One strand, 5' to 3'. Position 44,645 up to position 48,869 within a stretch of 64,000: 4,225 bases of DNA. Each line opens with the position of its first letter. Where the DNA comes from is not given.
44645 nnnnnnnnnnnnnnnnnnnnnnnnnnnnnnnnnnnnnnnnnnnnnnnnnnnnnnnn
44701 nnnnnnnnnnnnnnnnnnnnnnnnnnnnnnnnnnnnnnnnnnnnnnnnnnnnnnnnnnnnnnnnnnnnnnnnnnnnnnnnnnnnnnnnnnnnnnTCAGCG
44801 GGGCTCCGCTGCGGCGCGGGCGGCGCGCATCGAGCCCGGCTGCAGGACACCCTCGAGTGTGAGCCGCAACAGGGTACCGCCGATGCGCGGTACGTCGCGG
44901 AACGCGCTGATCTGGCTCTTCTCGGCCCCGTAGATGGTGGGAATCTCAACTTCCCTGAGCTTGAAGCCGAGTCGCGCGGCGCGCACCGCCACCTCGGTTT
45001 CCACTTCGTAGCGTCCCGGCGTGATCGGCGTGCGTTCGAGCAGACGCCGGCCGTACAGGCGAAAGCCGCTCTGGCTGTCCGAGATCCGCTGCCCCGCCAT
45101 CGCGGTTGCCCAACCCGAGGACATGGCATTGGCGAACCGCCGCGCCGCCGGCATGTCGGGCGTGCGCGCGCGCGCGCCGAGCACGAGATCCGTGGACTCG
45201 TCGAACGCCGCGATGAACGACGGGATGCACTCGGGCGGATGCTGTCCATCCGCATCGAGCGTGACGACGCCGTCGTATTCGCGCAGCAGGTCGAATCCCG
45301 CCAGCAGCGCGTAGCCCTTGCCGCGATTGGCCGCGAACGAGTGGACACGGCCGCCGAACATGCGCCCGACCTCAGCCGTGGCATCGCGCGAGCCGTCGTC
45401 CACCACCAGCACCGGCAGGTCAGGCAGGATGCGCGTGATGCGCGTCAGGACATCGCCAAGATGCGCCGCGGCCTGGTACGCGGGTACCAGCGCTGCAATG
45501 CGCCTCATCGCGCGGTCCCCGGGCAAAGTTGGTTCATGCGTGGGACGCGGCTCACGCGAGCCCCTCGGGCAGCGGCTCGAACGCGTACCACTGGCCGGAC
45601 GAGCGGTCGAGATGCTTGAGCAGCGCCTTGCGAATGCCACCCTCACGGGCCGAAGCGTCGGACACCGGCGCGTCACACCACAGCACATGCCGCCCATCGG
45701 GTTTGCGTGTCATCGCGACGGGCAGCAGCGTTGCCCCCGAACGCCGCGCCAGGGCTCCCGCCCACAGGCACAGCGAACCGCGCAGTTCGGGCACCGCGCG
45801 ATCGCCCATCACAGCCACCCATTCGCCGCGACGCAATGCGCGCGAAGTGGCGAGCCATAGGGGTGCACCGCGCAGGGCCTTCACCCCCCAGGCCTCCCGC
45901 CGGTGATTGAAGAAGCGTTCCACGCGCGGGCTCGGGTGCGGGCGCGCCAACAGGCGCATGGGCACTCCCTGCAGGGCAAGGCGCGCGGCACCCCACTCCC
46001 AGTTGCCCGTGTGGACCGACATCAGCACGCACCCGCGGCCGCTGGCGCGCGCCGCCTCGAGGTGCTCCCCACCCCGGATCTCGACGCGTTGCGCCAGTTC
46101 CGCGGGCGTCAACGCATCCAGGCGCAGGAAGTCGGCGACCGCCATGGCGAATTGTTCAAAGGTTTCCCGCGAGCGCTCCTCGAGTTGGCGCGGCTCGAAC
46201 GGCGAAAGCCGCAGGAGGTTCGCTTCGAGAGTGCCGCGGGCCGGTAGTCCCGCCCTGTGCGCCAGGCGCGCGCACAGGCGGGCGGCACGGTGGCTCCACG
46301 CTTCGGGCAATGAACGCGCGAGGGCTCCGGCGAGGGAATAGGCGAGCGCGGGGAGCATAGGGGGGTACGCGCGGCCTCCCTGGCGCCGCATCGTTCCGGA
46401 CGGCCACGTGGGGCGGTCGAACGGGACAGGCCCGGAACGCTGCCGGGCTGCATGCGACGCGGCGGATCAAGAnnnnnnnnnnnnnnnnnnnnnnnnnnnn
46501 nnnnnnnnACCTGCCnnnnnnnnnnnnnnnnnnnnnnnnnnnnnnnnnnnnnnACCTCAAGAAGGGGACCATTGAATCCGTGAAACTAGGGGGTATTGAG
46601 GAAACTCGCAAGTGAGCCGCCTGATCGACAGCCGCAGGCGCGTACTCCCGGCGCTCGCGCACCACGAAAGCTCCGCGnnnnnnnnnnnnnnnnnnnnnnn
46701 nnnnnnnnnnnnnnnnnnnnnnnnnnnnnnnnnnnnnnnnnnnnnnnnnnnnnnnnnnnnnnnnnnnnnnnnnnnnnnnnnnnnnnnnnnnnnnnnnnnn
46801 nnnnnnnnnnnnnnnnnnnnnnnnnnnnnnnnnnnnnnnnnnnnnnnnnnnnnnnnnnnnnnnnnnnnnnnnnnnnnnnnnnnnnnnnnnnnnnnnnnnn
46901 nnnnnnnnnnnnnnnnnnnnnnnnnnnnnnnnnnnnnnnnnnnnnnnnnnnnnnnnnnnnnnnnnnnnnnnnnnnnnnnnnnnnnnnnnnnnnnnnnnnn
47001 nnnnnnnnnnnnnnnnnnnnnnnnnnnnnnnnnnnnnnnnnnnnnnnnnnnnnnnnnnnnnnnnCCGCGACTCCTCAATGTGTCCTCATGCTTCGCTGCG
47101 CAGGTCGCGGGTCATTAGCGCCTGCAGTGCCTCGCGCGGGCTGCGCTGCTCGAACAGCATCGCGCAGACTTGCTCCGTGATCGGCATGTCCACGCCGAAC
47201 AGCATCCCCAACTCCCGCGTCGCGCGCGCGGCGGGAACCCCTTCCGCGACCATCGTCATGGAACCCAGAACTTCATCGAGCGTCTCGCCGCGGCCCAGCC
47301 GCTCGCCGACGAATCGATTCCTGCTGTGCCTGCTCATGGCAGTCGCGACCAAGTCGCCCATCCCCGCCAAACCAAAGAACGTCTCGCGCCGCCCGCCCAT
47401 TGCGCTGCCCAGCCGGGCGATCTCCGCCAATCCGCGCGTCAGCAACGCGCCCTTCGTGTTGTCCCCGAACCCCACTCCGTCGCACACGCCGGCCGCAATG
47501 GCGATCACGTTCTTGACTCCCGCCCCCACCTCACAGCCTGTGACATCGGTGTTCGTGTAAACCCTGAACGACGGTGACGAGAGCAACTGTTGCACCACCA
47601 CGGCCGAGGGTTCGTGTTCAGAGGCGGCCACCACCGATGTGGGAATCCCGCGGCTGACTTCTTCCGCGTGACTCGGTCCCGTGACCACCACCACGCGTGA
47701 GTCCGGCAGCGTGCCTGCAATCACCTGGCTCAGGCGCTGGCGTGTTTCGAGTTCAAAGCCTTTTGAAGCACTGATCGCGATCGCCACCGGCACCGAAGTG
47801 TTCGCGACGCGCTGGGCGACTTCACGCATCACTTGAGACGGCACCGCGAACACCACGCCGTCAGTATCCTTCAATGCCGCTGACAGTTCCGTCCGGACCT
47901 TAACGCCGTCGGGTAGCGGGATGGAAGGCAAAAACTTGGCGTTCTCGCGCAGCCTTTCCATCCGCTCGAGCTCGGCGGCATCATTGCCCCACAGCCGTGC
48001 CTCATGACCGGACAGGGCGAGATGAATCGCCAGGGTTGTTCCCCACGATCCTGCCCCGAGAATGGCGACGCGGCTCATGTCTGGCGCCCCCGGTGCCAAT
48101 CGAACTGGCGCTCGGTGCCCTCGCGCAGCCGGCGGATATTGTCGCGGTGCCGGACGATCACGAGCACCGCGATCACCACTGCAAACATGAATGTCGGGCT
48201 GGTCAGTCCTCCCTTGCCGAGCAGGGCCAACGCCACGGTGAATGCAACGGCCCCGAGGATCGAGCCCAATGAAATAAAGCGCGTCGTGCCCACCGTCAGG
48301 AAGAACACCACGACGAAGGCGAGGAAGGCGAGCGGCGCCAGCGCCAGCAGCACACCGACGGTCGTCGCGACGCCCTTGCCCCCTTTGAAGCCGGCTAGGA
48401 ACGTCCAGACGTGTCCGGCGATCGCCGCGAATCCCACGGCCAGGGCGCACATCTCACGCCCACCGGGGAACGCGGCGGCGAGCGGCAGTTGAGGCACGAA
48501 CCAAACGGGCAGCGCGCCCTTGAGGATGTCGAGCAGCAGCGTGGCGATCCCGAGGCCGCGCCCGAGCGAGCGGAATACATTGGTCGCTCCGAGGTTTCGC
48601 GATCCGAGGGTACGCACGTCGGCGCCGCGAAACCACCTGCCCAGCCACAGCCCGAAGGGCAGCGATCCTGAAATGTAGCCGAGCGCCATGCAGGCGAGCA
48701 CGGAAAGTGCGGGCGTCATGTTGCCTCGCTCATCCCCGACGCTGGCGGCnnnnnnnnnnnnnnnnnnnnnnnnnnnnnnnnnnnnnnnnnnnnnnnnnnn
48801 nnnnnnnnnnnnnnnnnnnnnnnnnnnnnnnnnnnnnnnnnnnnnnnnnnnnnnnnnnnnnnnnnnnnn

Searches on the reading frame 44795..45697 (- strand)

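Call 59: search_protein_families(library=pfam, proteins=[window:44795-45697:-], max_evalue=0.0001)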
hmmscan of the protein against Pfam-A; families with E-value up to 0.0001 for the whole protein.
window:44795-45697:- (300 aa): 2 families
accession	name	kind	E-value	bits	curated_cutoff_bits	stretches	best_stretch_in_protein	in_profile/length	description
PF00535.33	Glycos_transf_2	-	7e-19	68.8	23.3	1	70-208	3-152/168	Glycosyl transferase family 2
PF13641.12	Glyco_tranf_2_3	-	9.7e-05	22.9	27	0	66-169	2-116/230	Glycosyltransferase like family 2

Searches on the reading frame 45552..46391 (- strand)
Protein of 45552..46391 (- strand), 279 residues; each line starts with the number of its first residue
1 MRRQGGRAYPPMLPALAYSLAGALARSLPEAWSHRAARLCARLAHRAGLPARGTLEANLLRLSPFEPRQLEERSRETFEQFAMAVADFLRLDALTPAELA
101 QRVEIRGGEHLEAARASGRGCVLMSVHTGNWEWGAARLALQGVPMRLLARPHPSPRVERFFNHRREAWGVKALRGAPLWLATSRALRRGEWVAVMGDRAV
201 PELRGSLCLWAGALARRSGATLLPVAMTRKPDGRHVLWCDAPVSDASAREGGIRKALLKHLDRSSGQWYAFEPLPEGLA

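Call 59: search_protein_families(library=pfam, proteins=[window:45552-46391:-], max_evalue=0.0001)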
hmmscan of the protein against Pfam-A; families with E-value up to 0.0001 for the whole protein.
window:45552-46391:- (279 aa): 1 family
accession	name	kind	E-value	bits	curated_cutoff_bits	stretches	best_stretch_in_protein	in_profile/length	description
PF03279.18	Lip_A_acyltrans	-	4.8e-27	95.3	22.3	1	18-235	19-247/295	Bacterial lipid A biosynthesis acyltransferase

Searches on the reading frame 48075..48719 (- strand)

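Call 59: search_protein_families(library=pfam, proteins=[window:48075-48719:-], max_evalue=0.0001)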
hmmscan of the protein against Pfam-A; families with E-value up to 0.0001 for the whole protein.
window:48075-48719:- (214 aa): 1 family
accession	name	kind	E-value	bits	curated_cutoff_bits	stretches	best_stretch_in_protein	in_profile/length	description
PF02660.20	G3P_acyltransf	-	3.7e-53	180.4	24.1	1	13-198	1-164/164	Glycerol-3-phosphate acyltransferase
